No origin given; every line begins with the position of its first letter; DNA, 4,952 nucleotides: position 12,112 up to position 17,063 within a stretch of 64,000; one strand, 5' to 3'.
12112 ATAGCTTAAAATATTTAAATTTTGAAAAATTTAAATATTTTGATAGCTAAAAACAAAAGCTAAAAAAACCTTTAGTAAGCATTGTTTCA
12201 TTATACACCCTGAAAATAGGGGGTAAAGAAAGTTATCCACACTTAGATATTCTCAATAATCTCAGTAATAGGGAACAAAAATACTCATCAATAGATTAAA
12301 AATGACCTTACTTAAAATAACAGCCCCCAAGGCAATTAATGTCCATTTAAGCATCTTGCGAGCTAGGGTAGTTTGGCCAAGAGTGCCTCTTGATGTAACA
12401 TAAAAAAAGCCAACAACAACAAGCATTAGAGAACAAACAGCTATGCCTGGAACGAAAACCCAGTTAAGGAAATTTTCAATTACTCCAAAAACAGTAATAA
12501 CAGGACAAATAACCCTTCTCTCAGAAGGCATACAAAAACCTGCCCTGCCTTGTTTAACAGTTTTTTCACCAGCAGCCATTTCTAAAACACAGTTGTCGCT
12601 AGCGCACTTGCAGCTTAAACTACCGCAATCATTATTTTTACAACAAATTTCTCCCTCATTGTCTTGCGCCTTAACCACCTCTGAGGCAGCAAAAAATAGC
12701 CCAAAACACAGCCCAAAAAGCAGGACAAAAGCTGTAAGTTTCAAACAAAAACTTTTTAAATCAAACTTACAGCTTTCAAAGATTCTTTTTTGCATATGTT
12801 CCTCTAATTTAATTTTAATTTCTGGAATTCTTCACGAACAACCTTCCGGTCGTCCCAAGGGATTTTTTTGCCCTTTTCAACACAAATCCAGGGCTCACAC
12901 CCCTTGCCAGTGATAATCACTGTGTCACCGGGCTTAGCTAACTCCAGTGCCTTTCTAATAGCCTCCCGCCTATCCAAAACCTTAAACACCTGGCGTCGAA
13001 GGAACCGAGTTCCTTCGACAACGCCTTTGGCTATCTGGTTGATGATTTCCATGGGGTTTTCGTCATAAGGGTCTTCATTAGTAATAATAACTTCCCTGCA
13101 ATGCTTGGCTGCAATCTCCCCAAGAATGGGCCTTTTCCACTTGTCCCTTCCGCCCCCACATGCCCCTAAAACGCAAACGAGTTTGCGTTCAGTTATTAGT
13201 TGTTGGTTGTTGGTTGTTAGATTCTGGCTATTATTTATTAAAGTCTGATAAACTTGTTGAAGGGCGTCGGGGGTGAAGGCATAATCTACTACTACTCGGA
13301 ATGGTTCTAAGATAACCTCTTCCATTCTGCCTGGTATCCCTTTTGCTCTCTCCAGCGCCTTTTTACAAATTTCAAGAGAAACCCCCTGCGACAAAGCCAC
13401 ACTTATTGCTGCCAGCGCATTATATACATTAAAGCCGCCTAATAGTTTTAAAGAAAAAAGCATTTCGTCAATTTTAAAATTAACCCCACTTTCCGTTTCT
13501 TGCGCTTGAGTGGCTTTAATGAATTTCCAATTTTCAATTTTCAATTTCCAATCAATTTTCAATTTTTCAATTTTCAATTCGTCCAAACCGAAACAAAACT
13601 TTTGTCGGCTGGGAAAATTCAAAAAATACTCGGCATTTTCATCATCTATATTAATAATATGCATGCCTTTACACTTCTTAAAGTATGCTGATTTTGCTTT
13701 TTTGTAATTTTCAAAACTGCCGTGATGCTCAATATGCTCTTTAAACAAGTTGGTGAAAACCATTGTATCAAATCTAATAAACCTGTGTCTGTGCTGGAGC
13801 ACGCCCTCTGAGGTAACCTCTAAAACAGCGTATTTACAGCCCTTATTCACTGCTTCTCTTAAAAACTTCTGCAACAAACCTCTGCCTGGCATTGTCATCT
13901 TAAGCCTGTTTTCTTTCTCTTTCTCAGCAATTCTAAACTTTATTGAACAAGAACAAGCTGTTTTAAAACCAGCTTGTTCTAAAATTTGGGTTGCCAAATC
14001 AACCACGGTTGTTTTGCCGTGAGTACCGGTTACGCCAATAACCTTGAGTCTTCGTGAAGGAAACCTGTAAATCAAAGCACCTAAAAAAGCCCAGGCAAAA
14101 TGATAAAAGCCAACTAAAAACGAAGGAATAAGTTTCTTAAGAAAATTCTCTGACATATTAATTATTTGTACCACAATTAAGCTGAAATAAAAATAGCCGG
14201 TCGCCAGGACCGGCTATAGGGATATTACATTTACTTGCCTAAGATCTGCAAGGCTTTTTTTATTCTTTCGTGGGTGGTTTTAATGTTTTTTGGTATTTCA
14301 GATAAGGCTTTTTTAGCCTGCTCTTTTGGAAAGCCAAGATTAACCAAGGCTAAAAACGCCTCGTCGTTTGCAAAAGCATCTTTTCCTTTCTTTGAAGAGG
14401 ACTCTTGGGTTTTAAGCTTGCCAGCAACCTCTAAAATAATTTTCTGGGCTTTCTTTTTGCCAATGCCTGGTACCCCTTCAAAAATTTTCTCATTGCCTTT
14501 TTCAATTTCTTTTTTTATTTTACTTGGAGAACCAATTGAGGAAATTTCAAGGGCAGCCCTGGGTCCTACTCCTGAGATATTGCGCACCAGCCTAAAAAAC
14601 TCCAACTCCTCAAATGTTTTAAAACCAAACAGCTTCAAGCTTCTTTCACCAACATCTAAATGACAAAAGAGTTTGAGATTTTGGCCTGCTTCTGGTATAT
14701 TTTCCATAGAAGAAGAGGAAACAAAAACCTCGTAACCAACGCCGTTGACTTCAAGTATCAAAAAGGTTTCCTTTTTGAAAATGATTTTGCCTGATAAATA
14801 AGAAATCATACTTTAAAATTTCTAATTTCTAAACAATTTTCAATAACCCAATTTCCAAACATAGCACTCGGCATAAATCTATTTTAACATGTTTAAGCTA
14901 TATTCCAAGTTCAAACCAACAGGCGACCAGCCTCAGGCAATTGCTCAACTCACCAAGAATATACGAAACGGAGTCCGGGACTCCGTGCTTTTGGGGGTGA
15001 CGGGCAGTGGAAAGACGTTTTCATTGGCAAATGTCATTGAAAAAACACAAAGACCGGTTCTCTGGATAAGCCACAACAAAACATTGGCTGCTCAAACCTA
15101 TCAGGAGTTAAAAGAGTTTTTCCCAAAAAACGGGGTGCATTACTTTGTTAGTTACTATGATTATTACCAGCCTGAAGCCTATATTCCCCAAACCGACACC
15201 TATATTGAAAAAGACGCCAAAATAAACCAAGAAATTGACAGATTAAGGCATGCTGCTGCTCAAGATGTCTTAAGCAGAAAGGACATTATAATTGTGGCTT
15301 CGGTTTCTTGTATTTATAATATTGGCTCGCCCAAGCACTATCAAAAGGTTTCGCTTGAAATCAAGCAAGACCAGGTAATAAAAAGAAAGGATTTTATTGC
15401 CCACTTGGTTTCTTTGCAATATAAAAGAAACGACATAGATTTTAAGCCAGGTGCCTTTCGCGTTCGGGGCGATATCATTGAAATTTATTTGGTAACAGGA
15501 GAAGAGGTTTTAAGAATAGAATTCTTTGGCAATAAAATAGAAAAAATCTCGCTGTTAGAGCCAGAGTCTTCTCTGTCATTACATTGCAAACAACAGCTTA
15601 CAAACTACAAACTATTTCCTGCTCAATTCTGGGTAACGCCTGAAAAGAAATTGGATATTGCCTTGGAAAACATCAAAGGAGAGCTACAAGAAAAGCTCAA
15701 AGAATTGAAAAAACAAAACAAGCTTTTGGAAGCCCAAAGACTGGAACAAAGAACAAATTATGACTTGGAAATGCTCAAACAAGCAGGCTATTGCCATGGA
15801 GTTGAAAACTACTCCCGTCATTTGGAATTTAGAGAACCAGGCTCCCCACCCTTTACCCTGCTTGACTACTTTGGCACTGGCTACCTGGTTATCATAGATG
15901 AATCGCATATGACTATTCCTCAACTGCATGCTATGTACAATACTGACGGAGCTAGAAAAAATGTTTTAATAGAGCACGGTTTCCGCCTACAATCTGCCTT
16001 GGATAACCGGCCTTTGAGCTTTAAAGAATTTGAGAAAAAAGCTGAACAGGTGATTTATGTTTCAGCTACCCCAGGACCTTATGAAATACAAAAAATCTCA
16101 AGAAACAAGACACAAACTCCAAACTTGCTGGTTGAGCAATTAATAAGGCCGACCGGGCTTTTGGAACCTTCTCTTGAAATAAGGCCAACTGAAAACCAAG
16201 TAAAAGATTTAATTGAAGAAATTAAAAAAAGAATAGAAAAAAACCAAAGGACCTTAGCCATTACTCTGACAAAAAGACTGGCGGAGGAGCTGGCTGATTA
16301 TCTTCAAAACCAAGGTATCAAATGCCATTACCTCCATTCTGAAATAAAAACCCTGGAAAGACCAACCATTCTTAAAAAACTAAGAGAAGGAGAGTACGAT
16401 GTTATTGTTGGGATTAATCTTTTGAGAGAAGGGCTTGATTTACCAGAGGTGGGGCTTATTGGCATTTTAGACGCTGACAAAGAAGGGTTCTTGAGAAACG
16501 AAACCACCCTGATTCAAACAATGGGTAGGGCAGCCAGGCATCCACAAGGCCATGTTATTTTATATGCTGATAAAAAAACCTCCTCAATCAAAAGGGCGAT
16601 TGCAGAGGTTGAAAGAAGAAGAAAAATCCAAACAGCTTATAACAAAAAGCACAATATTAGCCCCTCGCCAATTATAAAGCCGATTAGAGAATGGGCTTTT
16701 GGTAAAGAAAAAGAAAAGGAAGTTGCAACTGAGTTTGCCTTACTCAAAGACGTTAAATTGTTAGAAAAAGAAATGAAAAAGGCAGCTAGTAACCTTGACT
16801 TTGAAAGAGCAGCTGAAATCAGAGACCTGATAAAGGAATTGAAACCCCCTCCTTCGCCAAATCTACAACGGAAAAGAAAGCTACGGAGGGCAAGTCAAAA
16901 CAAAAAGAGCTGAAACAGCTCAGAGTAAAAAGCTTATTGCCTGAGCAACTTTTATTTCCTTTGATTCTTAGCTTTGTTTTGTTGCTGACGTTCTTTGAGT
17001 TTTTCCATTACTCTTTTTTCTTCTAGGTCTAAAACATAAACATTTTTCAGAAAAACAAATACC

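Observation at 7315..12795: Second locus: 1593-aa Cys-rich giant ending in a pilin-like hairpin, next to a 177-aa minimal paralog of that hairpin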

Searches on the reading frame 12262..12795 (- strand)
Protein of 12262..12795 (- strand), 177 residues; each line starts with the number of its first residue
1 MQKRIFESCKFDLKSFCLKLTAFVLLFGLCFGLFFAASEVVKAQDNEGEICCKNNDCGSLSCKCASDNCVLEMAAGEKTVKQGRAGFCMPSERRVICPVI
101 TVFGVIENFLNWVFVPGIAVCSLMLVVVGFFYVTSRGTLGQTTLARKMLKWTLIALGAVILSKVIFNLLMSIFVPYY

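Call 4: search_protein_families(library=pfam, proteins=[window:12262-12795:-], max_evalue=1)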
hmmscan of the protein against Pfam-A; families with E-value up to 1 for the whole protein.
window:12262-12795:- (177 aa): 2 families
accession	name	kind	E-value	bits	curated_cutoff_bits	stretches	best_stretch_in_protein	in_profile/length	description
PF18895.5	T4SS_pilin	-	1.3e-05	25.6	26.6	1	102-169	5-71/71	Type IV secretion system pilin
PF25415.1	EGF_BRNP1-3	-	0.76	10.1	27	0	45-67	8-27/35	BRNP1-3, EGF domain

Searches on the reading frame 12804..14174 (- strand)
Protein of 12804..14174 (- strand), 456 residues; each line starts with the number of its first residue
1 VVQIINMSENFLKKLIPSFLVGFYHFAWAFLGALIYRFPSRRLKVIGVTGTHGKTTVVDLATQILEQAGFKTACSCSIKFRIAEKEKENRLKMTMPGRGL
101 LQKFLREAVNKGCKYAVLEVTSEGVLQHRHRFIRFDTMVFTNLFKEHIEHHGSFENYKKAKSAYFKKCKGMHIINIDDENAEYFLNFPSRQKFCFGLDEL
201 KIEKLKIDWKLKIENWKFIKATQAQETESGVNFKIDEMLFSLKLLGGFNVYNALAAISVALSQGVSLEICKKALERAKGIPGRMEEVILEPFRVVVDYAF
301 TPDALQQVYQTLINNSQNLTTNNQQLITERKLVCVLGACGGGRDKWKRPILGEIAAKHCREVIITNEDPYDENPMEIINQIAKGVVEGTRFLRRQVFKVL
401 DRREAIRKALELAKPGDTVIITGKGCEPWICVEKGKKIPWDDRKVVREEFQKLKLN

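Call 76: search_protein_families(library=pfam, proteins=[window:12804-14174:-], max_evalue=0.0001)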
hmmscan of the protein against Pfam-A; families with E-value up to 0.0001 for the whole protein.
window:12804-14174:- (456 aa): 2 families
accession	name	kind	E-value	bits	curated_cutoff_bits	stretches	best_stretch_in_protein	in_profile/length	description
PF08245.18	Mur_ligase_M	-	8.6e-39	134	24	1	48-260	1-200/200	Mur ligase middle domain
PF02875.26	Mur_ligase_C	-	1.7e-21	77.8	28.4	1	282-425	1-127/127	Mur ligase, glutamate ligase domain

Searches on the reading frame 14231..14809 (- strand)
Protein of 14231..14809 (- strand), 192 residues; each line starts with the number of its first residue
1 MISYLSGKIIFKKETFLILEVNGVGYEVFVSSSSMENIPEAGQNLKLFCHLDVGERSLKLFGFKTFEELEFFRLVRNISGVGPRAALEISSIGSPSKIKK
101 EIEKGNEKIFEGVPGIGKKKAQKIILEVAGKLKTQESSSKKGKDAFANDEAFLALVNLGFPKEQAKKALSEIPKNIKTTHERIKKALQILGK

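Call 76: search_protein_families(library=pfam, proteins=[window:14231-14809:-], max_evalue=0.0001)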
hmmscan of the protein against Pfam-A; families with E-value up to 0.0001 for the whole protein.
window:14231-14809:- (192 aa): 3 families
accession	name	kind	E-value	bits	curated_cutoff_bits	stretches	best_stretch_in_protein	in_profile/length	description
PF01330.27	RuvA_N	-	2.5e-19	69.5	23.6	1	1-62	1-61/61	RuvA N terminal domain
PF14520.12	HHH_5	-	1.8e-11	44.7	27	1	72-127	1-54/57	Helix-hairpin-helix domain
PF07499.19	RuvA_C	-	5e-10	40.1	24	1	147-190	2-46/47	RuvA, C-terminal domain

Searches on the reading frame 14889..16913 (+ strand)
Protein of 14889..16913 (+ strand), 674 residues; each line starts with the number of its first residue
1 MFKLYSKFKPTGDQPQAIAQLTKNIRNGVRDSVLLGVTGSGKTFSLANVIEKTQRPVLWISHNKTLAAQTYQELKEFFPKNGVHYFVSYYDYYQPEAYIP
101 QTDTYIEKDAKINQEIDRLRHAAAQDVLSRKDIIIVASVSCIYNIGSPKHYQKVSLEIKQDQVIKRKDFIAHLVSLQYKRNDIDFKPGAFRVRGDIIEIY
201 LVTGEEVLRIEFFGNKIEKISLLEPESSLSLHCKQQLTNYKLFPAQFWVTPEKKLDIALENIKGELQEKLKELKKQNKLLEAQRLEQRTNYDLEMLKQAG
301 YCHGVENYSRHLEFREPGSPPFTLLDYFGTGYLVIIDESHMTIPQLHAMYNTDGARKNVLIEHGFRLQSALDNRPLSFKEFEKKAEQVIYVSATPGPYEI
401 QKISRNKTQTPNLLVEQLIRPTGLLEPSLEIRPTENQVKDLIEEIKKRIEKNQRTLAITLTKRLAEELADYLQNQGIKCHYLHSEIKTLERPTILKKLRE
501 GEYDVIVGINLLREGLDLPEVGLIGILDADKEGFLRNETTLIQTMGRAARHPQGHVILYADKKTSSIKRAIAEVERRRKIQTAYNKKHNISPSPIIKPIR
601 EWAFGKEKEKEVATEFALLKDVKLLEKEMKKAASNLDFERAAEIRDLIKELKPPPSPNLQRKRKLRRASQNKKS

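Call 11: search_protein_families(library=pfam, proteins=[window:14889-16913:+], max_evalue=0.001)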
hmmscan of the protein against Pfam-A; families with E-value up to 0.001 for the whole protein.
window:14889-16913:+ (674 aa): 6 families
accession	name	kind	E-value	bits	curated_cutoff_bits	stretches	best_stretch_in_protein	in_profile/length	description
PF17757.6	UvrB_inter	-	5.3e-25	87.8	22.9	1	156-246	1-89/91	UvrB interaction domain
PF00271.37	Helicase_C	-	1.1e-19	71.1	23.5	1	438-551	3-109/110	Helicase conserved C-terminal domain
PF12344.14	UvrB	-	1.4e-18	66.8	27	1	558-600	1-43/43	Ultra-violet resistance protein B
PF04851.21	ResIII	-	7.3e-11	42.7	22.5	1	8-82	2-81/164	Type III restriction enzyme, res subunit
PF02151.25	UVR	-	6.3e-10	38.9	21.5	1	623-652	5-34/36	UvrB/uvrC motif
PF00270.35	DEAD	-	2.6e-08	34.2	26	1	13-84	3-75/167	DEAD/DEAH box helicase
